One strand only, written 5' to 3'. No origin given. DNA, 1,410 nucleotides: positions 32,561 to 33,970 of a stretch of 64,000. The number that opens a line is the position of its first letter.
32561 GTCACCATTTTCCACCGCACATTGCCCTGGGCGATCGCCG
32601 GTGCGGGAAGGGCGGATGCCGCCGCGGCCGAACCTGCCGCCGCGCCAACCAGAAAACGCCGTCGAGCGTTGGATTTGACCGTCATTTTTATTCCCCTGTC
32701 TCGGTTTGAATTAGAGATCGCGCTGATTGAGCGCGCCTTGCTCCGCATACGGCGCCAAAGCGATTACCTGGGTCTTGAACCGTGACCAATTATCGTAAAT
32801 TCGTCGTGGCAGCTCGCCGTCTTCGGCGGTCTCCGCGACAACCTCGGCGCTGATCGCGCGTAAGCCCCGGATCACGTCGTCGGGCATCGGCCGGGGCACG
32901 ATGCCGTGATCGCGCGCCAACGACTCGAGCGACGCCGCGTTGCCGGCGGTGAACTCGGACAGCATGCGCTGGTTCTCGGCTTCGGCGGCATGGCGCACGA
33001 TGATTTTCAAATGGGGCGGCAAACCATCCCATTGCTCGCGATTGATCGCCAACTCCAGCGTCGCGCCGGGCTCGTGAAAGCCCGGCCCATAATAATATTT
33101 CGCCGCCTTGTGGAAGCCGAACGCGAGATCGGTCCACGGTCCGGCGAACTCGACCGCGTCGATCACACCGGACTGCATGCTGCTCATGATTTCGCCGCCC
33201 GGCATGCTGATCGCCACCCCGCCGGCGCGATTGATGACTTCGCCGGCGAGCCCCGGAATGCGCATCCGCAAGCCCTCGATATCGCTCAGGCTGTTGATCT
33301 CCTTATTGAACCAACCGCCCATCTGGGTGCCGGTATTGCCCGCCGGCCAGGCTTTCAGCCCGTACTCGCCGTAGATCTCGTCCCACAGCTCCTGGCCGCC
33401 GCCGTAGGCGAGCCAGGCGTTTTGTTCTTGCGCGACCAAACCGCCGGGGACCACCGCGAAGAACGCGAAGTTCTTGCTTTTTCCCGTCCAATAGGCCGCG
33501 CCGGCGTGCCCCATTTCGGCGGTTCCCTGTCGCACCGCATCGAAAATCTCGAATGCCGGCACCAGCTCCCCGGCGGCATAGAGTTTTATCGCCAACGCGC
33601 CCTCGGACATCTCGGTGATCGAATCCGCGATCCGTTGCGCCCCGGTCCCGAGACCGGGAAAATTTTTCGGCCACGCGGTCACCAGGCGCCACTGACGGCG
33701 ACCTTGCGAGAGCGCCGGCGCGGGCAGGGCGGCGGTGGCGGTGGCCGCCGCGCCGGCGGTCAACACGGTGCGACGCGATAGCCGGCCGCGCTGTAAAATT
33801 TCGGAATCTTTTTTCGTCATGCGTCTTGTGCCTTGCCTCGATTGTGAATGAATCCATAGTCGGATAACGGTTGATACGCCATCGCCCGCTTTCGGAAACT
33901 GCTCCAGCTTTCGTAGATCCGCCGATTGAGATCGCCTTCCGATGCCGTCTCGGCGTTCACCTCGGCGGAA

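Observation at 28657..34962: TRAP transporter with one dctQM pair but three tandem paralogous Tat-exported substrate-binding proteins, flanked by TetR and a small secreted protein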

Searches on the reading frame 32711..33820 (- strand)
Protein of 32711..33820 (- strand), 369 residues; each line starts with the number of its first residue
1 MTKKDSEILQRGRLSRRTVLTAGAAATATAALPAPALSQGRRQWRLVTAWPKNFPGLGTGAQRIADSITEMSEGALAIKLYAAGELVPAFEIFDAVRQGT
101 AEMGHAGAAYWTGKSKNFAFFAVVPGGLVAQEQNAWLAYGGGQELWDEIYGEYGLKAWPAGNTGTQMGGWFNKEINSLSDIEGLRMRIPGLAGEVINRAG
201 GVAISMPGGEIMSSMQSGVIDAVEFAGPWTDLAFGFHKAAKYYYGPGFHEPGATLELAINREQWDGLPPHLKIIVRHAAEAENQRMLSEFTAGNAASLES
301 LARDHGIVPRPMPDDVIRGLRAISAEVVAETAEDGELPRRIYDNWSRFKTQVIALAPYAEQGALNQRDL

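Call 3: search_protein_families(library=pfam, proteins=[window:32711-33820:-])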
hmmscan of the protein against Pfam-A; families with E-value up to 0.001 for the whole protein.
window:32711-33820:- (369 aa): 1 family
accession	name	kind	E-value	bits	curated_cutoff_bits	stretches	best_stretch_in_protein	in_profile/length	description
PF03480.18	DctP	-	1e-45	156.8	23.4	1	58-331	12-282/286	Bacterial extracellular solute-binding protein, family 7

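Call 4: search_protein_families(library=ncbifam, proteins=[window:32711-33820:-])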
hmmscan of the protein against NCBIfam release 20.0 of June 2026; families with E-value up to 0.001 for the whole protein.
window:32711-33820:- (369 aa): 2 families
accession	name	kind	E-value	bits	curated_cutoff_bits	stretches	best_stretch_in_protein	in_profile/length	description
NF037995.1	TRAP_S1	subfamily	7.3e-16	58.3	50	1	58-303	13-255/271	TRAP transporter substrate-binding protein DctP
TIGR00787.1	dctP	subfamily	4.8e-14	52.4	175.05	1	59-288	13-240/257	DctP family TRAP transporter solute-binding subunit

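Call 23: search_solved_structures(query=window:32711-33820:-, max_evalue=1e-30, show_alignments=5)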
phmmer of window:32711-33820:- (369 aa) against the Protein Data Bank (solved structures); distinct sequences matched with E-value up to 1e-30: 7.
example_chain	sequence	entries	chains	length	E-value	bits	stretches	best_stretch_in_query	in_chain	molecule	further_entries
5cm6_A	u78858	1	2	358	2.9e-78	266.6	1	36-364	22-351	TRAP dicarboxylate transporter-DctP subunit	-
4pet_A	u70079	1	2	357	3.8e-78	266.3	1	41-362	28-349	Extracellular solute-binding protein, family 7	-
7ug8_A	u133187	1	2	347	1.1e-77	264.8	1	42-350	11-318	Ketoacid-binding protein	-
2hzk_A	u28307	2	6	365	4.6e-72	246.2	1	16-360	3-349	TRAP-T family sorbitol/mannitol transporter, periplasmic binding protein, SmoM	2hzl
4yzz_A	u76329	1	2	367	2.7e-65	224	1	19-352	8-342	TRAP TRANSPORTER SOLUTE BINDING PROTEIN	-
4yic_A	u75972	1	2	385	3.2e-65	223.7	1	19-352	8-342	TRAP TRANSPORTER SOLUTE BINDING PROTEIN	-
2zzv_A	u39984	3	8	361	4.8e-36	127.7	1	13-272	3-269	ABC transporter, solute-binding protein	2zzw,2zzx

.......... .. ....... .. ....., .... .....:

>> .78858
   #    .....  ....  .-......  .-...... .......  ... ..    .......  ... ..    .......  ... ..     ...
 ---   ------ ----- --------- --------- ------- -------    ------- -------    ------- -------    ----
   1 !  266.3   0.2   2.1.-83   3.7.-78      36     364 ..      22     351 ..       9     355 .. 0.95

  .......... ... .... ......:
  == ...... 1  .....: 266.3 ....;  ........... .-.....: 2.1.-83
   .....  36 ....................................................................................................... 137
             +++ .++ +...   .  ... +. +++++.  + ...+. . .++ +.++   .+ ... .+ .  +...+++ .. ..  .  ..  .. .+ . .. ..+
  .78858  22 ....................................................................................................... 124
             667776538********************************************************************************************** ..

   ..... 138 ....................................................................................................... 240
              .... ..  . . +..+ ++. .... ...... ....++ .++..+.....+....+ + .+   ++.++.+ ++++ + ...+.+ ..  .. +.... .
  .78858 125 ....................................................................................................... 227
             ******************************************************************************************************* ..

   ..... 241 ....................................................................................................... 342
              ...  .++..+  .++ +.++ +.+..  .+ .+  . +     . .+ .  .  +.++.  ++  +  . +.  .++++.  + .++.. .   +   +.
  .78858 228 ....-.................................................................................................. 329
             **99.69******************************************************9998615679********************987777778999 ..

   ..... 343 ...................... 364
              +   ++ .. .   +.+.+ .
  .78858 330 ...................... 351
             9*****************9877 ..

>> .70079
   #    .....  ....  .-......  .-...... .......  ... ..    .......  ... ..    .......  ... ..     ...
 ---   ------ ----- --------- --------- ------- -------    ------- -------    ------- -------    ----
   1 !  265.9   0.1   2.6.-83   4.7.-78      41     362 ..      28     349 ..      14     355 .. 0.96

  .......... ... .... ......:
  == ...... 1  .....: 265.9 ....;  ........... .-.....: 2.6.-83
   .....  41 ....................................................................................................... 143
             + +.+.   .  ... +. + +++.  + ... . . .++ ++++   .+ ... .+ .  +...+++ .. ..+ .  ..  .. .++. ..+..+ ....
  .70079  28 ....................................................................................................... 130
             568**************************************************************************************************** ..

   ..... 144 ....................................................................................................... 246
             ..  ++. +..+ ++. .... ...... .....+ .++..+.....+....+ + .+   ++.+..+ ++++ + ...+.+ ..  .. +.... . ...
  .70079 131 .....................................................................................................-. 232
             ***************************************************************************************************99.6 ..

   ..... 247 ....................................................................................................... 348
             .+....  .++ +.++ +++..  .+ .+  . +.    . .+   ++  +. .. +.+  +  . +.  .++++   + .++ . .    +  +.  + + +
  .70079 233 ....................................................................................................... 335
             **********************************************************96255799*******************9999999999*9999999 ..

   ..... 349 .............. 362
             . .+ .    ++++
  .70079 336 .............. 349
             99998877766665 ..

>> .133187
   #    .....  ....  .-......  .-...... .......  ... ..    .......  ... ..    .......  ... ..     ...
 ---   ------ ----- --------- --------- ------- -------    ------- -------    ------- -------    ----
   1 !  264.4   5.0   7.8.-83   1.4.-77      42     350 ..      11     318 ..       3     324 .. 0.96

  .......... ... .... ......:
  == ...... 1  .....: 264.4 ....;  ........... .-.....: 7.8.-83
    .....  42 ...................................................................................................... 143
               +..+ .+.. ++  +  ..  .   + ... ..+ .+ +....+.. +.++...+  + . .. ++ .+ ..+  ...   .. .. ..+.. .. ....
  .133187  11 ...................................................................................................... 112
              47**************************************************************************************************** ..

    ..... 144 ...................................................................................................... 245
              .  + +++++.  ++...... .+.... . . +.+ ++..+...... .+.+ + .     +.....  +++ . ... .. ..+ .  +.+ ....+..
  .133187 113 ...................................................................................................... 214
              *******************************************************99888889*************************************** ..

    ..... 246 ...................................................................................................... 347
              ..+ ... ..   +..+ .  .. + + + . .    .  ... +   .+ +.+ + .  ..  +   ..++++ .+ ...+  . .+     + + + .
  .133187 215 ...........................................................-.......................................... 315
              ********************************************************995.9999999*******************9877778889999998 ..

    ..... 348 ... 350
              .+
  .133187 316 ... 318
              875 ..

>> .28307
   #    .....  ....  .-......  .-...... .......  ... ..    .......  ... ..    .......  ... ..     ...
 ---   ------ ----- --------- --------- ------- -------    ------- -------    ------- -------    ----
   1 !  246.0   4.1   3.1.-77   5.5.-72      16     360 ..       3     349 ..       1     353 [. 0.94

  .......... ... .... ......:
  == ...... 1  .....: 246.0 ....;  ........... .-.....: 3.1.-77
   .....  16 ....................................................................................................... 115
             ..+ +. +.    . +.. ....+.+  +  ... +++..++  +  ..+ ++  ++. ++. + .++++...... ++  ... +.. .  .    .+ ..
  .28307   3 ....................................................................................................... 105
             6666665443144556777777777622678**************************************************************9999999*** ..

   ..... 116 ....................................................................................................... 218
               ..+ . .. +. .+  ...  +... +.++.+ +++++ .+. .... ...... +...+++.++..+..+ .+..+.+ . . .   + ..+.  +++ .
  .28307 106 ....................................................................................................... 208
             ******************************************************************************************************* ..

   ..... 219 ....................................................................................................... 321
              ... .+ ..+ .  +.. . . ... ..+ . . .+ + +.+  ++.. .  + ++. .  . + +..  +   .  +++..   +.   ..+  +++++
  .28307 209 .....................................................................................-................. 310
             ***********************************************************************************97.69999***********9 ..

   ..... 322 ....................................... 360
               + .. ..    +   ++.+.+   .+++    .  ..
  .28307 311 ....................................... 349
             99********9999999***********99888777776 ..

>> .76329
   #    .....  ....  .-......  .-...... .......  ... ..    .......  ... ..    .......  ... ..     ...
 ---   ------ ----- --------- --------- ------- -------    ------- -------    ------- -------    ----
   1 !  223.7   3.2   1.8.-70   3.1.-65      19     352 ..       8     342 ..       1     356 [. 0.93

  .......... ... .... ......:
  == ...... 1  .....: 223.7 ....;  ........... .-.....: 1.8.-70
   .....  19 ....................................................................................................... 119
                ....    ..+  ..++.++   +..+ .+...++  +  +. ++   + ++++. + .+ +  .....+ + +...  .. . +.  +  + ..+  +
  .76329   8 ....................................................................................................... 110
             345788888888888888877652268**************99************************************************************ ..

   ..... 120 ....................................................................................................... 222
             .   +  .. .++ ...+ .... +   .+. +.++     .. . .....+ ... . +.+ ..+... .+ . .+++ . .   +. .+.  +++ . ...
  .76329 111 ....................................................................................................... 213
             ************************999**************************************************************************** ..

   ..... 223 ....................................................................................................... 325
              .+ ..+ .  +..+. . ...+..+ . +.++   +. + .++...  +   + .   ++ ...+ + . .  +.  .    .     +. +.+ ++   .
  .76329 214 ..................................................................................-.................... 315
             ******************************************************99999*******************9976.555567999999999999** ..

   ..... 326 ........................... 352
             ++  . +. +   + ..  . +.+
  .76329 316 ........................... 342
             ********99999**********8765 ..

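Call 47: find_homologous_proteins(query=window:32711-33820:-, max_evalue=1e-60)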
Query window:32711-33820:- (369 aa): 7985 proteins with E <= 1e-60 among 8000 candidates; the best 120 are listed.
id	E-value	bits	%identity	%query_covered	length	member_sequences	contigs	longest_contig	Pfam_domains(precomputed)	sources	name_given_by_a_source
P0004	8.8e-245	829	100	100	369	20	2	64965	PF03480.19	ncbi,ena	-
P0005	4.8e-210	715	85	100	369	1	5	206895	PF03480.19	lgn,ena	-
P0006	3.7e-202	689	83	100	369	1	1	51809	PF03480.19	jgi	jgi:TRAP-type mannitol/chloroaromatic compound transport system substrate-binding protein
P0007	3.1e-190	650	77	98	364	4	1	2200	PF03480.19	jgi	jgi:TRAP-type mannitol/chloroaromatic compound transport system substrate-binding protein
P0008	3.4e-188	643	79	92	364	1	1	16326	PF03480.19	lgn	-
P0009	5.0e-187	639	77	97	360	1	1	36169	PF03480.19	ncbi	-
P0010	8.3e-185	632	80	90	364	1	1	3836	PF03480.19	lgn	-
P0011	4.9e-184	630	79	90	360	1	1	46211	PF03480.19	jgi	jgi:TRAP-type mannitol/chloroaromatic compound transport system substrate-binding protein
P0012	4.0e-180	617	73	98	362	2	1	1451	PF03480.19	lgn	-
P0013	4.7e-180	616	83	88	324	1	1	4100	PF03480.19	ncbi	-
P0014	1.5e-177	608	75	97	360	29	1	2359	PF03480.19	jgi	jgi:TRAP-type mannitol/chloroaromatic compound transport system substrate-binding protein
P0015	9.5e-171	586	69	98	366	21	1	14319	PF03480.19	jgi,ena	-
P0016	1.5e-170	585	71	97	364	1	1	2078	PF03480.19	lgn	-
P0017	3.1e-167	574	73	90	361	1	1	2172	PF03480.19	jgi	-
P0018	1.1e-165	569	67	96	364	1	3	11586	PF03480.19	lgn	-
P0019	2.4e-162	558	68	96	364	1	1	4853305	PF03480.19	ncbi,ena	-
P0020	3.0e-145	502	62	90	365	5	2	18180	PF03480.19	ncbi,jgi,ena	-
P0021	5.2e-144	498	61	90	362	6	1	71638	PF03480.19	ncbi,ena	-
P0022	7.8e-144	497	62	92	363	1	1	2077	PF03480.19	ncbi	-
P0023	8.3e-144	497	61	92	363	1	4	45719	PF03480.19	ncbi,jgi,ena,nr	ncbi:MAG: ABC transporter substrate-binding protein [Rhodospirillaceae bacterium]|nr:ABC transporter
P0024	1.3e-143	497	58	98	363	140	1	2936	PF03480.19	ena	-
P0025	7.7e-142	491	63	89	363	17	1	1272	PF03480.19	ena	-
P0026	2.5e-140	486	57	96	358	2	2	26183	PF03480.19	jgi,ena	-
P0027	1.3e-139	483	61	90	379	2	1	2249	PF03480.19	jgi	-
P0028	6.6e-139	481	59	90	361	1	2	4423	PF03480.19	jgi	-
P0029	8.7e-139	481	60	90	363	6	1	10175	PF03480.19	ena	-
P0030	8.7e-139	481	57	96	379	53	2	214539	PF03480.19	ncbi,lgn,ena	-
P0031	1.0e-138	480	56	98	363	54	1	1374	PF03480.19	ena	-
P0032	1.2e-138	480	57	96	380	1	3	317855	PF03480.19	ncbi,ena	-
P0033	3.1e-138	479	58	97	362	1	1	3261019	PF03480.19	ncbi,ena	-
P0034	4.9e-138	478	58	97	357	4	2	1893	PF03480.19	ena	-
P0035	6.0e-138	478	60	90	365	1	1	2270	PF03480.19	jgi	-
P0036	6.9e-138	478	61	90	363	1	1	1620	PF03480.19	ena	-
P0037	8.7e-138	477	59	92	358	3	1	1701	PF03480.19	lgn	-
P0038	9.2e-138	477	61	90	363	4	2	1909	PF03480.19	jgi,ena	-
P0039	1.1e-137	477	58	90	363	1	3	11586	PF03480.19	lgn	-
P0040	1.7e-137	476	57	96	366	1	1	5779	PF03480.19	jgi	jgi:TRAP-type mannitol/chloroaromatic compound transport system substrate-binding protein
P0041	2.0e-137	476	59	98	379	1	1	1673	PF03480.19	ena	-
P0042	2.1e-137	476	61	92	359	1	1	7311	PF03480.19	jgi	-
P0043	2.6e-137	476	63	91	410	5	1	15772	PF03480.19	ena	-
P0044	2.7e-137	476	58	96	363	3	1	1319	PF03480.19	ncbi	-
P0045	3.2e-137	475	62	91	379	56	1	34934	PF03480.19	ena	-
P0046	5.0e-137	475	57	98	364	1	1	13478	PF03480.19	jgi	jgi:TRAP-type mannitol/chloroaromatic compound transport system substrate-binding protein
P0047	1.4e-136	473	59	96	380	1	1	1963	PF03480.19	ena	-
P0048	2.9e-136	472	58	89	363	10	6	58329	PF03480.19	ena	-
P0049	4.7e-136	472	57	98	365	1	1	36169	PF03480.19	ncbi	-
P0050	9.8e-136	471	56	98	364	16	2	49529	PF03480.19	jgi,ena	-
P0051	1.2e-135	470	61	91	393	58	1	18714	PF03480.19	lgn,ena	-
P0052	1.3e-135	470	56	96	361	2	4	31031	PF03480.19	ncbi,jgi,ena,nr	ncbi:MAG: ABC transporter substrate-binding protein [Rhodospirillaceae bacterium]|nr:ABC transporter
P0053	2.6e-135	469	57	97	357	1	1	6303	PF03480.19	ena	-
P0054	2.6e-135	469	57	97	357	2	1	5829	PF03480.19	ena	-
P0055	2.9e-135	469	58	89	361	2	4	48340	PF03480.19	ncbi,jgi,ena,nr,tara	ncbi:MAG: ABC transporter substrate-binding protein [Rhodospirillaceae bacterium]|nr:ABC transporter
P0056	4.7e-135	468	59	93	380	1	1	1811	PF03480.19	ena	-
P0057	5.3e-135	468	57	97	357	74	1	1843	PF03480.19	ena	-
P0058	9.7e-135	467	56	96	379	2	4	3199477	PF03480.19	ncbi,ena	-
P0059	1.6e-134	467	58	90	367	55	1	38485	PF03480.19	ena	-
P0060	1.8e-134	466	56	96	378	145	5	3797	PF03480.19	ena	-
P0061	1.9e-134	466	56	96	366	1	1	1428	PF03480.19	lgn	-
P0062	5.0e-134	465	59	94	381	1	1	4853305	PF03480.19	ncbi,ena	-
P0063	7.6e-134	464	59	93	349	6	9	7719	PF03480.19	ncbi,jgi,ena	-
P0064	8.0e-134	464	56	98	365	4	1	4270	PF03480.19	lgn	-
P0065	8.2e-134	464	57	90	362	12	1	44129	PF03480.19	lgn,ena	-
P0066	1.1e-133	464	56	98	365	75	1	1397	PF03480.19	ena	-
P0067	1.9e-133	463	56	100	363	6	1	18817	PF03480.19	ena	-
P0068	2.0e-133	463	56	96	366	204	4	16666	PF03480.19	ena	-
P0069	2.4e-133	463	60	91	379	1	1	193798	PF03480.19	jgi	jgi:TRAP-type mannitol/chloroaromatic compound transport system substrate-binding protein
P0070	3.3e-133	462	56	96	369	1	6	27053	PF03480.19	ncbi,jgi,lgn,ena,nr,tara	ncbi:MAG: TRAP transporter substrate-binding protein [Alphaproteobacteria bacterium]|jgi:TRAP-type m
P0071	3.6e-133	462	58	91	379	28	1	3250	PF03480.19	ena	-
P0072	9.0e-133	461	56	95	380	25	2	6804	PF03480.19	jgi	jgi:TRAP-type mannitol/chloroaromatic compound transport system substrate-binding protein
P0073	1.1e-132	461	57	91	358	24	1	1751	PF03480.19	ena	-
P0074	1.2e-132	460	54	97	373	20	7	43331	PF03480.19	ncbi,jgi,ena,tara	tara:strand:- start:7454 stop:8575 length:1122 start_codon:yes stop_codon:yes gene_type:complete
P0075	4.0e-132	459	56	89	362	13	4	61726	PF03480.19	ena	-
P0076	4.0e-132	459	58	91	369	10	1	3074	PF03480.19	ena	-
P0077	4.2e-132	459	54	96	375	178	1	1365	PF03480.19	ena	-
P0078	4.3e-132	459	56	98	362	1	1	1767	PF03480.19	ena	-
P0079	4.5e-132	459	55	97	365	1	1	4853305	PF03480.19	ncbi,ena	-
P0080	4.9e-132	458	57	90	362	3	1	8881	PF03480.19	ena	-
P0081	5.7e-132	458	55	96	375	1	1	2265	PF03480.19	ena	-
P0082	7.4e-132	458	58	90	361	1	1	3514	PF03480.19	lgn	-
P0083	7.5e-132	458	59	91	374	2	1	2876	PF03480.19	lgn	-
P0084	7.8e-132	458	56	92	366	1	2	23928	PF03480.19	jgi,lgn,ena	-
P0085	8.1e-132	458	59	91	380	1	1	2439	PF03480.19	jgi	jgi:TRAP-type mannitol/chloroaromatic compound transport system substrate-binding protein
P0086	9.6e-132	457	59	90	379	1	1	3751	PF03480.19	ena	-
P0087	9.6e-132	457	56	96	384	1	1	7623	PF03480.19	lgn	-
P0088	1.2e-131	457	55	90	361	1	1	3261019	PF03480.19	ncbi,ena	-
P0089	1.8e-131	457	59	90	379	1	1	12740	PF03480.19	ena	-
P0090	1.9e-131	457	55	96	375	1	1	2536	PF03480.19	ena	-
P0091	2.2e-131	456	57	90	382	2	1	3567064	PF03480.19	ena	-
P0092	2.8e-131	456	54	97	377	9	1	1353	PF03480.19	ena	-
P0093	2.8e-131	456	55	100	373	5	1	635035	PF03480.19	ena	-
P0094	2.9e-131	456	59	90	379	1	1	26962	PF03480.19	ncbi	-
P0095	3.3e-131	456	55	96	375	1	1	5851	PF03480.19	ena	-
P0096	3.5e-131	456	55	96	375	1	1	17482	PF03480.19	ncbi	-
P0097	3.8e-131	456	55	96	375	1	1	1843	PF03480.19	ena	-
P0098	4.6e-131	455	59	90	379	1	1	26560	PF03480.19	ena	-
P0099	4.7e-131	455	55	96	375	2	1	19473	PF03480.19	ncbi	-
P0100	4.9e-131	455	55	96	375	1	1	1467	PF03480.19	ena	-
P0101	5.0e-131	455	55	96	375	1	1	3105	PF03480.19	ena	-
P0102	5.1e-131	455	54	97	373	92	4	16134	PF03480.19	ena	-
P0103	5.6e-131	455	54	97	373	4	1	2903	PF03480.19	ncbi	-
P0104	5.8e-131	455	58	89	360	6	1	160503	PF03480.19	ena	-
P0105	6.0e-131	455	56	96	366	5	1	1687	PF03480.19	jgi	-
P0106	7.1e-131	455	55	96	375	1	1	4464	PF03480.19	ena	-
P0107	7.4e-131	455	54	97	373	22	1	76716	PF03480.19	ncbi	-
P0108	1.0e-130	454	55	96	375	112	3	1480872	PF03480.19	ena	-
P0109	1.2e-130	454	55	96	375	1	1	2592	PF03480.19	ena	-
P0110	1.3e-130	454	55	96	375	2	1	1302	PF03480.19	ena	-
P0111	1.4e-130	454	56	96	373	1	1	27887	PF03480.19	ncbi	-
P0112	1.5e-130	454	54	96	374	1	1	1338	PF03480.19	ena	-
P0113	2.0e-130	453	54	96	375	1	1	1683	PF03480.19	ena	-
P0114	2.1e-130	453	56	90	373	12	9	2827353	PF03480.19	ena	-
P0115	2.3e-130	453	56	90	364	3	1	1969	PF03480.19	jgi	-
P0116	2.7e-130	453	54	96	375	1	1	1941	PF03480.19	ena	-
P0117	3.0e-130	453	55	96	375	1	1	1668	PF03480.19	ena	-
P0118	3.1e-130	453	57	90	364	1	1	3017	PF03480.19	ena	-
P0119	3.2e-130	452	56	95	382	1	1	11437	PF03480.19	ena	-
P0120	3.3e-130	452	54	97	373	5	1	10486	PF03480.19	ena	-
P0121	4.1e-130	452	55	96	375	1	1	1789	PF03480.19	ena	-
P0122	4.4e-130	452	58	90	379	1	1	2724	PF03480.19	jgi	-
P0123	4.7e-130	452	58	90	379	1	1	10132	PF03480.19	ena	-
